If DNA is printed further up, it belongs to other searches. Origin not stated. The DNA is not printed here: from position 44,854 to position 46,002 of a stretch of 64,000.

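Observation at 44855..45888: Two near-identical 18-bp palindromes bracket the winged-helix gene next to the CDPS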

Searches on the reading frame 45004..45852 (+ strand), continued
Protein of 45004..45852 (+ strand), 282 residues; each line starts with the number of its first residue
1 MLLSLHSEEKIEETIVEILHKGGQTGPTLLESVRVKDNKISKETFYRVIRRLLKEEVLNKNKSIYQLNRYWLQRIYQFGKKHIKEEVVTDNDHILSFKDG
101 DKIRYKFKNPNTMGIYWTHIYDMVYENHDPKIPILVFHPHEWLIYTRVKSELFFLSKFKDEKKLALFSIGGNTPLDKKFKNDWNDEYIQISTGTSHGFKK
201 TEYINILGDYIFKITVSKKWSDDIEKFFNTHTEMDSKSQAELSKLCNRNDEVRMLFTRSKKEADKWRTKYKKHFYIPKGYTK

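Call 62: search_protein_families(library=pfam, proteins=[L008:4220-6031:-, L008:6824-8575:-, L010:1996-2520:-, L022:7281-7871:-, L022:8849-10627:-], max_evalue=0.01)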
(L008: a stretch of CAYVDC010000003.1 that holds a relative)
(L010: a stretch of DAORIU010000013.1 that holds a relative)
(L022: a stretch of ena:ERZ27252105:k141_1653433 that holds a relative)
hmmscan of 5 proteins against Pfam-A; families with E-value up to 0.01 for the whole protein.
L008:4220-6031:- (603 aa): 1 family
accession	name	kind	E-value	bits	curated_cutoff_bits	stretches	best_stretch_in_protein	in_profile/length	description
PF13451.12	zf_Tbcl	-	3.3e-05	24.2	24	1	46-84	5-44/48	Probable treble clef domain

L008:6824-8575:- (583 aa): 0 families

L010:1996-2520:- (174 aa): 0 families

L022:7281-7871:- (196 aa): 0 families

L022:8849-10627:- (592 aa): 1 family
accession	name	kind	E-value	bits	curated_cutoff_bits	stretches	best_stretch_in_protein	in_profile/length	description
PF23477.1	zf_Tbcl_2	-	2.3e-05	24.5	27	1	558-589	4-35/37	Probable treble clef zinc finger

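Call 63: find_homologous_proteins(query=A1, max_evalue=0.001)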
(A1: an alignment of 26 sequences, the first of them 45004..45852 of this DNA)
Query A1 (26 sequences) (282 aa, profile of the alignment): 137 proteins with E <= 0.001 among 4157 candidates; the best 120 are listed.
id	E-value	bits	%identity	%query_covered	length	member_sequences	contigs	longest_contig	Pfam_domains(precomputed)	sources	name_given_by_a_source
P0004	1.6e-141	489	65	99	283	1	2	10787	-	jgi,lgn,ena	-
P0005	5.5e-141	487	63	99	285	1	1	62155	-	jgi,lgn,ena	-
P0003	1.4e-140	486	65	99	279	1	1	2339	-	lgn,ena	-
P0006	3.1e-140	484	63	99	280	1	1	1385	-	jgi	jgi:hypothetical protein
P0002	8.7e-140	483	65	100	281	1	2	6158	-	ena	-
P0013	2.1e-138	478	62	99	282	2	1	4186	-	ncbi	-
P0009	2.5e-138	478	62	100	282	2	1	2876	-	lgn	-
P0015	5.3e-138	477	61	99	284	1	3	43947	-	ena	-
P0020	6.3e-138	477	62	99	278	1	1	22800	-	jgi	jgi:DNA-binding PadR family transcriptional regulator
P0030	6.4e-138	477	56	98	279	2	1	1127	-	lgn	-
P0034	1.1e-137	476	58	98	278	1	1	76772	-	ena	-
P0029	8.7e-137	473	58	99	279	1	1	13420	-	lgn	-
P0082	1.6e-136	472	58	98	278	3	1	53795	-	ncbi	-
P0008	1.7e-136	472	62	99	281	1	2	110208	-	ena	-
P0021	1.9e-136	472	59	99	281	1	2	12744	-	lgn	-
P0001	1.8e-132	459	96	100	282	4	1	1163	-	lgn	-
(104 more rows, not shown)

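Call 69: search_protein_representatives(alignment_id=A1)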
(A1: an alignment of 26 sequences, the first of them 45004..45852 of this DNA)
Query: 26 sequences, 281 profile positions. Proteins with E-value up to 0.001 (for the whole library): 1567; up to 1e-10: 839; up to 1e-30: 195. The best 150 are listed.
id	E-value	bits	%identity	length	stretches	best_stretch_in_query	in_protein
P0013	6.8e-139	478.4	-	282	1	1-279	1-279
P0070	1.4e-114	398.6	-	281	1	1-280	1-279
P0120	8.4e-102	356.7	-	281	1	1-280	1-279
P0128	1.1e-97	343.3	-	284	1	1-280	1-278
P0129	1.4e-88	313.4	-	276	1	1-278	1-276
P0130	3.8e-82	292.2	-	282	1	7-280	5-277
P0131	1.8e-71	257.2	-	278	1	1-278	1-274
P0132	7.5e-69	248.6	-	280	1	5-279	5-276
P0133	9.2e-69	248.3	-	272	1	11-275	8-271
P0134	4.0e-66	239.7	-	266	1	9-274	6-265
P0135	9.2e-65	235.2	-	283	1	8-280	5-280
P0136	4.6e-64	232.9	-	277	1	1-276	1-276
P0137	1.1e-62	228.3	-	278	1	8-279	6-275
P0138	3.4e-60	220.2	-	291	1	1-280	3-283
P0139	1.5e-59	218.1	-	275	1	1-278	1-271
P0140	9.4e-58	212.2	-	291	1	3-279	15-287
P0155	6.2e-52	193.1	-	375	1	8-278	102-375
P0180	8.0e-47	176.3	-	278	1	8-279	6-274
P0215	6.7e-43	163.5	-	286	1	9-279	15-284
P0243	1.6e-39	152.4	-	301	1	9-279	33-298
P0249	1.3e-38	149.4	-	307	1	1-279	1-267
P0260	1.6e-37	145.8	-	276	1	1-279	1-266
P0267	9.7e-37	143.3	-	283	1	11-280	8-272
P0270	1.2e-36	142.9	-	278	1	9-278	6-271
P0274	2.3e-36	142.1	-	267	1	8-279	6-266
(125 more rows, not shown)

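Call 70: search_protein_families(library=pfam, proteins=[P0140, P0155, P0180, P0215, P0243, P0249, P0260, P0267, P0270, P0274], max_evalue=0.01)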
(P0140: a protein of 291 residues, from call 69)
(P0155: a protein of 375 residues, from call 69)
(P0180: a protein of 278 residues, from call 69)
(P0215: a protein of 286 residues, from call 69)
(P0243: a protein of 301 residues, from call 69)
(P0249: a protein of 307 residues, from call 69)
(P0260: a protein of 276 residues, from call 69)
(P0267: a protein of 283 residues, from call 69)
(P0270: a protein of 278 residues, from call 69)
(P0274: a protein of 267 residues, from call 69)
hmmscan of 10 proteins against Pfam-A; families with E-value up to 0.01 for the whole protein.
P0140 (291 aa): 0 families

P0155 (375 aa): 0 families

P0180 (278 aa): 0 families

P0215 (286 aa): 0 families

P0243 (301 aa): 0 families

P0249 (307 aa): 0 families

P0260 (276 aa): 1 family
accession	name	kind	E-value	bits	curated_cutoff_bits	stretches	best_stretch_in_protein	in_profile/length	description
PF21733.3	Death_3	-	0.0097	16.4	27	0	15-71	3-65/106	Death domain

P0267 (283 aa): 1 family
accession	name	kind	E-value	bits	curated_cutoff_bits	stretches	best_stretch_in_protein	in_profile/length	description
PF01978.25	TrmB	-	0.0036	17.5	25.6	0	14-61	16-58/68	Sugar-specific transcriptional regulator TrmB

P0270 (278 aa): 0 families

P0274 (267 aa): 0 families
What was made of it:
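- On TrmB family (Pfam PF01978 and C-terminal domain): Only one of ten distant relatives gave a sub-threshold hit, 17.5 bits against a cutoff of 25.6 (call 70).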
